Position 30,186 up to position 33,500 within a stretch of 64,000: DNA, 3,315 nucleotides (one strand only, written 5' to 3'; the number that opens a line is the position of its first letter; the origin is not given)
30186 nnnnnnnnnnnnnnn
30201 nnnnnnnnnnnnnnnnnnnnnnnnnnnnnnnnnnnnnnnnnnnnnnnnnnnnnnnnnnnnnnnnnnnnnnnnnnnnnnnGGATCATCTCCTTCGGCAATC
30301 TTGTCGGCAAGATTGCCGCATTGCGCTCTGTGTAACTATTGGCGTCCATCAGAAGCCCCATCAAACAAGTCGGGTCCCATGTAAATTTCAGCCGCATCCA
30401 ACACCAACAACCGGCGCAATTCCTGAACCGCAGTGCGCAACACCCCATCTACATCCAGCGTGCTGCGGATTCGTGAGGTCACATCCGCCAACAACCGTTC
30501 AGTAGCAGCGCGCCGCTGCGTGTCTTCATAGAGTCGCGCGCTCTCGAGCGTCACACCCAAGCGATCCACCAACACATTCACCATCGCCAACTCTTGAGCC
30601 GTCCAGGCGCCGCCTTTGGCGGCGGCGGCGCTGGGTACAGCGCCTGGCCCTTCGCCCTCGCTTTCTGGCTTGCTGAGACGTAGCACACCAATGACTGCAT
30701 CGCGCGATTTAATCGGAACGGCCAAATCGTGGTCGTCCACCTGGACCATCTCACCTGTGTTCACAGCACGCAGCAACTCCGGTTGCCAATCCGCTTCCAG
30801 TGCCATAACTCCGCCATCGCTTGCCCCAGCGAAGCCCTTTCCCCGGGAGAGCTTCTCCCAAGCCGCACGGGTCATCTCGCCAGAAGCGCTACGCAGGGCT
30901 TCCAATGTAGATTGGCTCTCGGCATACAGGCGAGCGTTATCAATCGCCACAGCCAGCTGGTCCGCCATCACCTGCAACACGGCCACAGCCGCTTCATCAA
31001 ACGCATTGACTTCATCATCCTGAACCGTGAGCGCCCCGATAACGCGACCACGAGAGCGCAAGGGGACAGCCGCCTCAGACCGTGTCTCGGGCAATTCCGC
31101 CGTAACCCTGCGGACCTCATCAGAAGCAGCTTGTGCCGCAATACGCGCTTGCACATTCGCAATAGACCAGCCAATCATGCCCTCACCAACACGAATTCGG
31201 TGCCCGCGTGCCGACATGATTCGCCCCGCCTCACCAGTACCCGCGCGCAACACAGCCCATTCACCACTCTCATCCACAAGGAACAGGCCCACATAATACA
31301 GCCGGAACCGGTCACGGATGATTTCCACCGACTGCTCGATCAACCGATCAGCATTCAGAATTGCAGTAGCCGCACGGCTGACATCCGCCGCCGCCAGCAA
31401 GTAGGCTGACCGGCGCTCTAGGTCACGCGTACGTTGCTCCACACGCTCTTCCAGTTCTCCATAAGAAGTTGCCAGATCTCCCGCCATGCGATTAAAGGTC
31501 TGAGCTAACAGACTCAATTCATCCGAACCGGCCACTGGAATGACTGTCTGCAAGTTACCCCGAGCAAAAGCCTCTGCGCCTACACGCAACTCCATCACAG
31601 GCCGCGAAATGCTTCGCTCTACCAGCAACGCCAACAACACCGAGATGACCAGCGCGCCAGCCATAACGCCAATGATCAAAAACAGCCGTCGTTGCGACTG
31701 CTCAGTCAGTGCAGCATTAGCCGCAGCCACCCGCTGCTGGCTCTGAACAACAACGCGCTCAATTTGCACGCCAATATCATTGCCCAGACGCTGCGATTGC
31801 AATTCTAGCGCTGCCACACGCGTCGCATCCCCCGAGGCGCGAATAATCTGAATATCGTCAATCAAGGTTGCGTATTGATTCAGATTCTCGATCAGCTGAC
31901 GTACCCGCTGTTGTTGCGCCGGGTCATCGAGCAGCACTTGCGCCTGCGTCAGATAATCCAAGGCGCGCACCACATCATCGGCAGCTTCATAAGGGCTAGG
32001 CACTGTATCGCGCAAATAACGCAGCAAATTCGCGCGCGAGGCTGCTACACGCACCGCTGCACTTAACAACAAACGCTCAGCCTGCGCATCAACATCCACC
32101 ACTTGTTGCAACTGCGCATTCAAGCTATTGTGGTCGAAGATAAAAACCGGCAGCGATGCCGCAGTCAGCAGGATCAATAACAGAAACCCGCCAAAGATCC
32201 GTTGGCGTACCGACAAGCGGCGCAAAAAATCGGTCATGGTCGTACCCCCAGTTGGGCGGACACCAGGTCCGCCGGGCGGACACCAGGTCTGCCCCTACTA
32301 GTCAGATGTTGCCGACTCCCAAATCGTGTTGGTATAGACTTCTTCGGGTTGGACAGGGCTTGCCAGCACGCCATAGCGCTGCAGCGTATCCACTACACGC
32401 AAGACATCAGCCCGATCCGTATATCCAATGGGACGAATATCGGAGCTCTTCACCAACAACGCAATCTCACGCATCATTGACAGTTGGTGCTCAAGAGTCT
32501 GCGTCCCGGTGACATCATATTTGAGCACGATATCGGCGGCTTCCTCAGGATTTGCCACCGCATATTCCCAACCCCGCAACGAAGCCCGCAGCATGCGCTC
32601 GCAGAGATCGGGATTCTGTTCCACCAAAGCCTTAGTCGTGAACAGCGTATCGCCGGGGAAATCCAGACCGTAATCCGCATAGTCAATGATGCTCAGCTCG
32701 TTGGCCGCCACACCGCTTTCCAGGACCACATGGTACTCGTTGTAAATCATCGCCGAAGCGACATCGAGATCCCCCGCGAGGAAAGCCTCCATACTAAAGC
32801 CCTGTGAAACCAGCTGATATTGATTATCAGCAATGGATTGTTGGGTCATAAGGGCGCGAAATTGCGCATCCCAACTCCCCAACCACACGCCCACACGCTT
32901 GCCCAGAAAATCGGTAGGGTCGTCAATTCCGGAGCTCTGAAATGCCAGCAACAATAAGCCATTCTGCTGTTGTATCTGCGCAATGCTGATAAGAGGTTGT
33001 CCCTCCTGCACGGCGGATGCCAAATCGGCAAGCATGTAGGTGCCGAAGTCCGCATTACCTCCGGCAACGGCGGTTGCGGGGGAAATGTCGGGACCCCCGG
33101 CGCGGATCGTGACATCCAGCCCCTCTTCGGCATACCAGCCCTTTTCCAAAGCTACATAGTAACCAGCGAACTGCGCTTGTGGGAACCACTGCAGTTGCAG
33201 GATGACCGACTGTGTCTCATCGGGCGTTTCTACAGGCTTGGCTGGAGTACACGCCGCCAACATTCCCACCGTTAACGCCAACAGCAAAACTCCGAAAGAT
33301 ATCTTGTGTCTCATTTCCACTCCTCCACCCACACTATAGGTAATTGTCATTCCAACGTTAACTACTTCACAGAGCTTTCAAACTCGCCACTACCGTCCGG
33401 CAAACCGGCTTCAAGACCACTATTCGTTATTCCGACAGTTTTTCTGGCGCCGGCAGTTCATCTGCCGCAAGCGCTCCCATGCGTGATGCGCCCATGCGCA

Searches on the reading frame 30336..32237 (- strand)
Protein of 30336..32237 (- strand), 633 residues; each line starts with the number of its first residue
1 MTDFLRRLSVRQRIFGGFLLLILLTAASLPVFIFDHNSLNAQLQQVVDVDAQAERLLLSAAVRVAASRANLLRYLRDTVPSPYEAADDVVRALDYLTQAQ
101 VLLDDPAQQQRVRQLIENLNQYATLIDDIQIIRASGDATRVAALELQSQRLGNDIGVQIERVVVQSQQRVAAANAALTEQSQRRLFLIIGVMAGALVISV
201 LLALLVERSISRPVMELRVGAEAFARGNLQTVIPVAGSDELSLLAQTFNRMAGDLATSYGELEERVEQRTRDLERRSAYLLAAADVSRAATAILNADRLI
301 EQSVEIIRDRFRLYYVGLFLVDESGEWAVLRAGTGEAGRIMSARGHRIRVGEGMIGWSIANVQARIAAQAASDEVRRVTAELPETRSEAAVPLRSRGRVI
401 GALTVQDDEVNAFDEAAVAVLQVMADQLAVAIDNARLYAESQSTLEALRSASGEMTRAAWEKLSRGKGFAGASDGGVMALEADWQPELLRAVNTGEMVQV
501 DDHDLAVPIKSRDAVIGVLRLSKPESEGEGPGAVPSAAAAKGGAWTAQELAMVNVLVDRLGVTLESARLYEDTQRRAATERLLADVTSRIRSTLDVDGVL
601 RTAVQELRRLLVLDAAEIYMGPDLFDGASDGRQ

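Call 34: search_protein_families(library=pfam, proteins=[window:30336-32237:-], max_evalue=0.001)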
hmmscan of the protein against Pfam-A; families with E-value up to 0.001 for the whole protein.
window:30336-32237:- (633 aa): 4 families
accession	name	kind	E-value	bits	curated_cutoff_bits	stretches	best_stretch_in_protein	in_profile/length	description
PF01590.32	GAF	-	4.9e-17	63.1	22.4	1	297-432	3-133/133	GAF domain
PF13185.12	GAF_2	-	7.1e-17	62.3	28.6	1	297-433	5-136/136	GAF domain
PF00672.30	HAMP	-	5.2e-12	46.3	25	1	207-255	3-51/53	HAMP domain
PF13492.12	GAF_3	-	1.1e-06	29.5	27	1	296-434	2-129/129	GAF domain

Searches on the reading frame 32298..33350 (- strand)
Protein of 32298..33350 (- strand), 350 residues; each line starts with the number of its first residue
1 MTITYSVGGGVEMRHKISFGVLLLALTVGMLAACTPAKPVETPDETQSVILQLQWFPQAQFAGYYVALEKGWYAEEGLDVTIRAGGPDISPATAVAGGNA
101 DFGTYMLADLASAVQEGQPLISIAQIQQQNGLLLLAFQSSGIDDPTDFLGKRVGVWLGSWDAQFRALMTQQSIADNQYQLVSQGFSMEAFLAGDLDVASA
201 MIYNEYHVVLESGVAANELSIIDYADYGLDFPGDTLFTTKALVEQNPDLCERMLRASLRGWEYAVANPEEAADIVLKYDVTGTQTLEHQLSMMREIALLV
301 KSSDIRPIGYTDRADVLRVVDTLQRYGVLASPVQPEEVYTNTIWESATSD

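Call 34: search_protein_families(library=pfam, proteins=[window:32298-33350:-], max_evalue=0.001)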
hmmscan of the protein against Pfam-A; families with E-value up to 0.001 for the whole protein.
window:32298-33350:- (350 aa): 2 families
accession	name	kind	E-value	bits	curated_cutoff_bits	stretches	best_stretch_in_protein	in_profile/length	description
PF09084.16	NMT1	-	5.5e-51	174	20.5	1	59-271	2-216/216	NMT1/THI5 like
PF13379.11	NMT1_2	-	2.1e-06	28.2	24.7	0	51-128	8-89/252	NMT1-like family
